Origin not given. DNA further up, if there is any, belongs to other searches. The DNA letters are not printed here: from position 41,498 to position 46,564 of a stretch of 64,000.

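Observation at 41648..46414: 1,588-aa RND permease with ~430 extra residues confined to the first extracytoplasmic loop and no adaptor or outer-channel genes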

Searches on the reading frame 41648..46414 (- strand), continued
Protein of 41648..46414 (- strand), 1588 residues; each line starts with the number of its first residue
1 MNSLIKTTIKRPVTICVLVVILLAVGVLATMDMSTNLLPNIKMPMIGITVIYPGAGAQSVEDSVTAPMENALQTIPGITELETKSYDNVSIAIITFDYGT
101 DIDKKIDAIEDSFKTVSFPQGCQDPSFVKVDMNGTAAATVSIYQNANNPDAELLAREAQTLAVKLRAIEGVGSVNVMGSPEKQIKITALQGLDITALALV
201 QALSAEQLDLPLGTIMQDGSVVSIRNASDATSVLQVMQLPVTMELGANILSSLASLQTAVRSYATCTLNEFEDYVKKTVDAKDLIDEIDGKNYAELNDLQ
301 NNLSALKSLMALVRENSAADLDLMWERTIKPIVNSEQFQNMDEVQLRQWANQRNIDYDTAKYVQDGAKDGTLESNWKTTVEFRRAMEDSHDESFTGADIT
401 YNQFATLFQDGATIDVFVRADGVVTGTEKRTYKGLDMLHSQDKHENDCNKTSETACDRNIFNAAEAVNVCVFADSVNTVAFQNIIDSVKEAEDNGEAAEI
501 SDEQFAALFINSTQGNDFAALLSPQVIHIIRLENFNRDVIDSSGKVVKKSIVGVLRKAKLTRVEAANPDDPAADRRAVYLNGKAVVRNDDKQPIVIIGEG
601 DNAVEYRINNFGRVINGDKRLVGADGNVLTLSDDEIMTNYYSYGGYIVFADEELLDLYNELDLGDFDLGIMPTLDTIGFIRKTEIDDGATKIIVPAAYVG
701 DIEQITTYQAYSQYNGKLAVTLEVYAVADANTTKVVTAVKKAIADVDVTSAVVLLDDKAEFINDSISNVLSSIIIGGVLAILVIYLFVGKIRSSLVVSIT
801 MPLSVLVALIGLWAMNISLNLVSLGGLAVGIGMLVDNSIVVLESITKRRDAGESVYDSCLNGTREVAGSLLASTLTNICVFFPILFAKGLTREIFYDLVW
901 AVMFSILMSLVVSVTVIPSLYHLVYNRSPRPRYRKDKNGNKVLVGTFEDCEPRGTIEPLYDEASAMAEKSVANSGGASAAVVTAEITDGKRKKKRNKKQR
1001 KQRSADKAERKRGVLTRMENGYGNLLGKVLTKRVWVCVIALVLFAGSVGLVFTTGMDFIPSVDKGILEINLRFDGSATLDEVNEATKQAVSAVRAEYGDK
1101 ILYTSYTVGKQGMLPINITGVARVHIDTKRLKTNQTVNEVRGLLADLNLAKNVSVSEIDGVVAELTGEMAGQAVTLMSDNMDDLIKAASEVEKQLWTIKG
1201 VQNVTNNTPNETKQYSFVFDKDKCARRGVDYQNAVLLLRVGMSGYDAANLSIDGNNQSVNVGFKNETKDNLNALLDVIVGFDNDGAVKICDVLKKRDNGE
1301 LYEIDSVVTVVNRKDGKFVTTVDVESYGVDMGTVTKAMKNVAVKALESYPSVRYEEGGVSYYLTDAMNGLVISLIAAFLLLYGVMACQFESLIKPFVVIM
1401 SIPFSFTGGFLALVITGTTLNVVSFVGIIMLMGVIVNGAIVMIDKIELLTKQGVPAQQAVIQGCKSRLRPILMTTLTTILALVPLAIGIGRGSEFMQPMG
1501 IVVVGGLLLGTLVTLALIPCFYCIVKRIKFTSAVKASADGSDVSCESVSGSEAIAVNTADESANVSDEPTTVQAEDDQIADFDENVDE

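Call 5: search_solved_structures(query=window:41648-46414:-, max_evalue=0.001, show_alignments=2)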
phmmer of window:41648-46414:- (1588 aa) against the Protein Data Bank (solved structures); distinct sequences matched with E-value up to 0.001: 83 (the best 60 are shown).
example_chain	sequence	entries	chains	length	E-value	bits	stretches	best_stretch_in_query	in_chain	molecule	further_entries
4k0e_A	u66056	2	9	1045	2e-64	221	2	1022-1526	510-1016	Heavy metal cation tricomponent efflux pump ZneA(CzcA-like)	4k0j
9lyq_B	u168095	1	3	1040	4.9e-63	216.4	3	999-1530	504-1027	Multidrug resistance protein MdtB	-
5lq3_A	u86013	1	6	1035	9.2e-56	192.3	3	1193-1526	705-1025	CmeB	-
5t0o_A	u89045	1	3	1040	9.6e-56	192.2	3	1193-1527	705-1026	CmeB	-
8yr0_A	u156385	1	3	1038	5.6e-55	189.7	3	1337-1528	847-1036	Cation/multidrug efflux pump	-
9qpr_C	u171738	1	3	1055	4.9e-54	186.6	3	1337-1543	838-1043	Multidrug resistance protein MdtF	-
9qps_A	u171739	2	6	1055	7.2e-54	186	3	1337-1543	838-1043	Multidrug resistance protein MdtF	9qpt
9lyj_C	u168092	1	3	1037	1.1e-52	182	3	1337-1528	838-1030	Multidrug resistance protein MdtF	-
8zxs_A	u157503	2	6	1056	2.8e-52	180.7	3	706-924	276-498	Efflux pump membrane transporter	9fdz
7cz9_A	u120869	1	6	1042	5.4e-52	179.8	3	706-924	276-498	Efflux pump membrane transporter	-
8gjj_B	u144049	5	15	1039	4.5e-51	176.7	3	1032-1527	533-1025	Efflux pump membrane transporter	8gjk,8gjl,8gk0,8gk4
7wlv_A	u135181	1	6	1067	1.1e-50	175.5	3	1328-1528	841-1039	Efflux pump membrane transporter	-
7b8p_A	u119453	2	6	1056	1.5e-50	175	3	1181-1525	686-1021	Efflux pump membrane transporter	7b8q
6ows_A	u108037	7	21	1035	2.1e-50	174.5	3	1181-1525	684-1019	Efflux pump membrane transporter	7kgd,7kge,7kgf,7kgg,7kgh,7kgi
7wls_A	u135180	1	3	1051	2.9e-49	170.8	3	1332-1530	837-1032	Efflux pump membrane transporter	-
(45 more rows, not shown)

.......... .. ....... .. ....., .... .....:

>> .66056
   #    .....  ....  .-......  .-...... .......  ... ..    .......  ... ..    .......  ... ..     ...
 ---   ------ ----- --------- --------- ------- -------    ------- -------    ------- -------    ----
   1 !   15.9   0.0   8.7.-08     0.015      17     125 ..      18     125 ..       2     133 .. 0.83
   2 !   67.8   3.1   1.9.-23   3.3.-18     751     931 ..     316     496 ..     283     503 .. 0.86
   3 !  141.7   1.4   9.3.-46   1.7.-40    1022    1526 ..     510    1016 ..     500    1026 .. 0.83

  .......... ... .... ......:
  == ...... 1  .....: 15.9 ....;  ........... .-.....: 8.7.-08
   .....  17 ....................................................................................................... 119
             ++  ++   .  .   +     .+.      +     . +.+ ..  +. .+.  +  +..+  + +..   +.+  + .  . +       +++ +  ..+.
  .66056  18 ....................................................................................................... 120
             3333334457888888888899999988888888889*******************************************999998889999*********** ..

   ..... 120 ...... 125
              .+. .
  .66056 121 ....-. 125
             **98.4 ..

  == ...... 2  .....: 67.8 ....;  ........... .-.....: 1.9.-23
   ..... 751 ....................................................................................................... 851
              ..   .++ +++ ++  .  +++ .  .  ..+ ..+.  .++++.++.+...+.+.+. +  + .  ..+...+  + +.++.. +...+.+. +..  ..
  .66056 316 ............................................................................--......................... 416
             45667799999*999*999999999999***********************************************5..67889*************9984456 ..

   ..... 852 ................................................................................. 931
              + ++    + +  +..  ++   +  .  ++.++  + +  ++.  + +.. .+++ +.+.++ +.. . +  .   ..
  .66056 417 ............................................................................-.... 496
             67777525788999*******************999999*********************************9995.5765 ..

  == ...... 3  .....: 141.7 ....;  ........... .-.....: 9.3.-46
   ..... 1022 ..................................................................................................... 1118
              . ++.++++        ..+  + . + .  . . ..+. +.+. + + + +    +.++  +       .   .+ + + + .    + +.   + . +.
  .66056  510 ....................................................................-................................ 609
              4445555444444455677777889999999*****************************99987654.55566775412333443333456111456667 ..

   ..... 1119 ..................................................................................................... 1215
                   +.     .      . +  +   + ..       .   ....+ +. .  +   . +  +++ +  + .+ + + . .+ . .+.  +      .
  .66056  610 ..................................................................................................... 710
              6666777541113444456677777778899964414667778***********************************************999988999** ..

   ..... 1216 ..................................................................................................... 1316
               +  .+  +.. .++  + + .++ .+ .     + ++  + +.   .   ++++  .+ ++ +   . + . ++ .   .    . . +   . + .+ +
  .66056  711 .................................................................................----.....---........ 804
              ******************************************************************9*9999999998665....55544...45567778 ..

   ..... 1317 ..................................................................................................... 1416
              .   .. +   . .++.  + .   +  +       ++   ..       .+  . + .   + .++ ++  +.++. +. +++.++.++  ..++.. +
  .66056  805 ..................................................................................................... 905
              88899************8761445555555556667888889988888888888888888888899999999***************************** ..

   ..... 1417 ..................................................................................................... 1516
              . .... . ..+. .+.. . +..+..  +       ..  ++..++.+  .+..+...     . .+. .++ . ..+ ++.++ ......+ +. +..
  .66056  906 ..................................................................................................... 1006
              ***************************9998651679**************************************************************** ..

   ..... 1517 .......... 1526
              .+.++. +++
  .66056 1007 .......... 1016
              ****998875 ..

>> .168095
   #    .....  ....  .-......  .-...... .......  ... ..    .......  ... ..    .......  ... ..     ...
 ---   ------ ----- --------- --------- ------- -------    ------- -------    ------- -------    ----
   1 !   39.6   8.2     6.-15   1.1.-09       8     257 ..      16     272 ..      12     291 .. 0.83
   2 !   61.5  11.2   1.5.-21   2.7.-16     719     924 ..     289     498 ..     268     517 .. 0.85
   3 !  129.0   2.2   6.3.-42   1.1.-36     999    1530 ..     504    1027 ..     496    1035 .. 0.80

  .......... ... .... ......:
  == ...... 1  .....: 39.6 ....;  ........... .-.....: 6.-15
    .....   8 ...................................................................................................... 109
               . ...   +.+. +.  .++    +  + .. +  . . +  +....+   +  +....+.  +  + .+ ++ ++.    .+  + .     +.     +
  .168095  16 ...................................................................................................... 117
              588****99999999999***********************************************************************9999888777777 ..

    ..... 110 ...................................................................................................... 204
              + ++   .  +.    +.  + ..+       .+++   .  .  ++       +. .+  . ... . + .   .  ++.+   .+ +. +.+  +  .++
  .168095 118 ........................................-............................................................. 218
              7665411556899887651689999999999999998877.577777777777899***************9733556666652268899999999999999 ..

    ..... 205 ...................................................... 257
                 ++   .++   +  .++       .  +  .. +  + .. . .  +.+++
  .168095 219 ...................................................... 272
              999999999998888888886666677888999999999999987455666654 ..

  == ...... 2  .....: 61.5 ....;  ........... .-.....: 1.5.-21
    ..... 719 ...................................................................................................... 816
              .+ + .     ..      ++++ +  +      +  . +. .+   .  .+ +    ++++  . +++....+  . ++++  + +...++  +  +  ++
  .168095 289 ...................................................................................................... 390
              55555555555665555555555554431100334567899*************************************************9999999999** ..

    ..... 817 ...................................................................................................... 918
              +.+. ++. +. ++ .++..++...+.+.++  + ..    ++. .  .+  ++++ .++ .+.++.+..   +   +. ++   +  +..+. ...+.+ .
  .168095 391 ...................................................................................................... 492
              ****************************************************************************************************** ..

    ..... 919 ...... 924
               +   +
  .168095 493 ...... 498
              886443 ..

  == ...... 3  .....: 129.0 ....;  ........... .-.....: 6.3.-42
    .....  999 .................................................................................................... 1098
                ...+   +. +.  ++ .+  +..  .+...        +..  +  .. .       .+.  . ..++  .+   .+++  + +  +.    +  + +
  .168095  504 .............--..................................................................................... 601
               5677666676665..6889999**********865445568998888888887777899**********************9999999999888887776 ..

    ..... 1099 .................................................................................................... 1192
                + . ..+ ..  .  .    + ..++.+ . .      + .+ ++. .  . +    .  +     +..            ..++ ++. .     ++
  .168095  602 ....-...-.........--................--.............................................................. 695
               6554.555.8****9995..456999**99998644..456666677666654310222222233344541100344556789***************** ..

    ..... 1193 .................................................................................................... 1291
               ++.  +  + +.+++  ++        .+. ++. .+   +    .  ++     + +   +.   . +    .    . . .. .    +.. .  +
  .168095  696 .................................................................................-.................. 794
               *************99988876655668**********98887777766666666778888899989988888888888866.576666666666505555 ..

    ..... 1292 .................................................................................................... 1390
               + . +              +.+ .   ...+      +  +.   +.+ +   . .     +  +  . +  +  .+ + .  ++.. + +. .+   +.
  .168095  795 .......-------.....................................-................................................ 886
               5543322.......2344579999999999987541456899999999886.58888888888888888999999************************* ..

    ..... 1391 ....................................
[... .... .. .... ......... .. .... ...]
